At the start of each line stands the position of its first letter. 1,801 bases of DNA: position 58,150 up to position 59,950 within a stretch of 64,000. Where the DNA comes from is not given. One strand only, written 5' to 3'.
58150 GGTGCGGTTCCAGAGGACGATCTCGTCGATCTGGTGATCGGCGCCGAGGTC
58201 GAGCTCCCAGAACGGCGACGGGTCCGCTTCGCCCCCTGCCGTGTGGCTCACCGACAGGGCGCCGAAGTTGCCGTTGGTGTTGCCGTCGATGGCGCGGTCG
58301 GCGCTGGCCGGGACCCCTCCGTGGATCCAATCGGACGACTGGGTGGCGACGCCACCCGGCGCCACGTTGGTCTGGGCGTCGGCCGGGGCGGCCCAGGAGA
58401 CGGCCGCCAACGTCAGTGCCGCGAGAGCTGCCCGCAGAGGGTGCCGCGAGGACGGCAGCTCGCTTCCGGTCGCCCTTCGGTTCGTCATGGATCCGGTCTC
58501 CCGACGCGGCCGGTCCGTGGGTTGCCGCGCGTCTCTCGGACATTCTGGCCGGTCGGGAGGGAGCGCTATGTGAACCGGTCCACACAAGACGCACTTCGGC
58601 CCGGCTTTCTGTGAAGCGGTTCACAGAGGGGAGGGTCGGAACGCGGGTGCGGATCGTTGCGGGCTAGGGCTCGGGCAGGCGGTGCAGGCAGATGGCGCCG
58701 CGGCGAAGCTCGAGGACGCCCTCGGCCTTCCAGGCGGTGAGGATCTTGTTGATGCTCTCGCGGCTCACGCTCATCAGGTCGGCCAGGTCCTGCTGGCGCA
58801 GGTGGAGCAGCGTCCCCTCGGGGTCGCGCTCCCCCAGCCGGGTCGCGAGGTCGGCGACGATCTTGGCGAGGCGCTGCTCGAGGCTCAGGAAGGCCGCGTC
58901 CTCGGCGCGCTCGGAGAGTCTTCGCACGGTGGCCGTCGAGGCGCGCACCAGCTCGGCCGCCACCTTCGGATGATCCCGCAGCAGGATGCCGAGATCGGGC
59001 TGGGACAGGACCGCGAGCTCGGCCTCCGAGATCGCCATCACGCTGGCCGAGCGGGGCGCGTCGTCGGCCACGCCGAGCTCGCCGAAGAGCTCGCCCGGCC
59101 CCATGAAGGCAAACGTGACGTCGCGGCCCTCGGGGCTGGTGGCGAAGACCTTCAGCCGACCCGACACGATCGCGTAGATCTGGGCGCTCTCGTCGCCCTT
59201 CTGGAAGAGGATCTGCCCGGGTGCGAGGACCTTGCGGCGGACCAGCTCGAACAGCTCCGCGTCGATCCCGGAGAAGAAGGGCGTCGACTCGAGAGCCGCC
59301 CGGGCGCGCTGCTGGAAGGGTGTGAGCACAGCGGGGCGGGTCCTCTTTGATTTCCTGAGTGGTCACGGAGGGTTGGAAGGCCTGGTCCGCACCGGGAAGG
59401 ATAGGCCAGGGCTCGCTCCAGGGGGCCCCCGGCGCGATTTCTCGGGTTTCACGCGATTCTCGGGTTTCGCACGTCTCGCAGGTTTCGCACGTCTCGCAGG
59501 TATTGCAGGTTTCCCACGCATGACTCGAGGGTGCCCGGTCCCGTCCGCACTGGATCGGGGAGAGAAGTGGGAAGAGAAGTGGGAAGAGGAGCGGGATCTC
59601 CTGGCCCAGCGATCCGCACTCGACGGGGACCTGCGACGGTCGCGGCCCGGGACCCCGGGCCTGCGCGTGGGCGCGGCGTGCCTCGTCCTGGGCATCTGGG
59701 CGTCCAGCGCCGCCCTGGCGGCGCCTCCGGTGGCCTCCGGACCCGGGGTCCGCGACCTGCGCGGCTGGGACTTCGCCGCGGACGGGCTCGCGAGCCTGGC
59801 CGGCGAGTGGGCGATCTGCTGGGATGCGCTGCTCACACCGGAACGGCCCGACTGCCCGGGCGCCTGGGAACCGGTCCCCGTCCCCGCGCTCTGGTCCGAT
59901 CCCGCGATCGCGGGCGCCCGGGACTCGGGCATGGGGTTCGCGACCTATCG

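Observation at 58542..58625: Two CRP boxes phased 41 bp apart, consistent with -41.5 and -82.5 positions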

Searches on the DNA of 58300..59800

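Call 64: search_rna_families(source=window, start=58300, end=59800, threshold=evalue, max_evalue=1)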
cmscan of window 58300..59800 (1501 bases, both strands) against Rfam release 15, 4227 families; matches with E-value up to 1: 1.
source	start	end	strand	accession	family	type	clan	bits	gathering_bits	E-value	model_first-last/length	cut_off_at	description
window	59026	59116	-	RF03465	MIR9666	Gene; miRNA;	-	22.3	88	0.1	1-98/98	no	MIR9666 microRNA precursor family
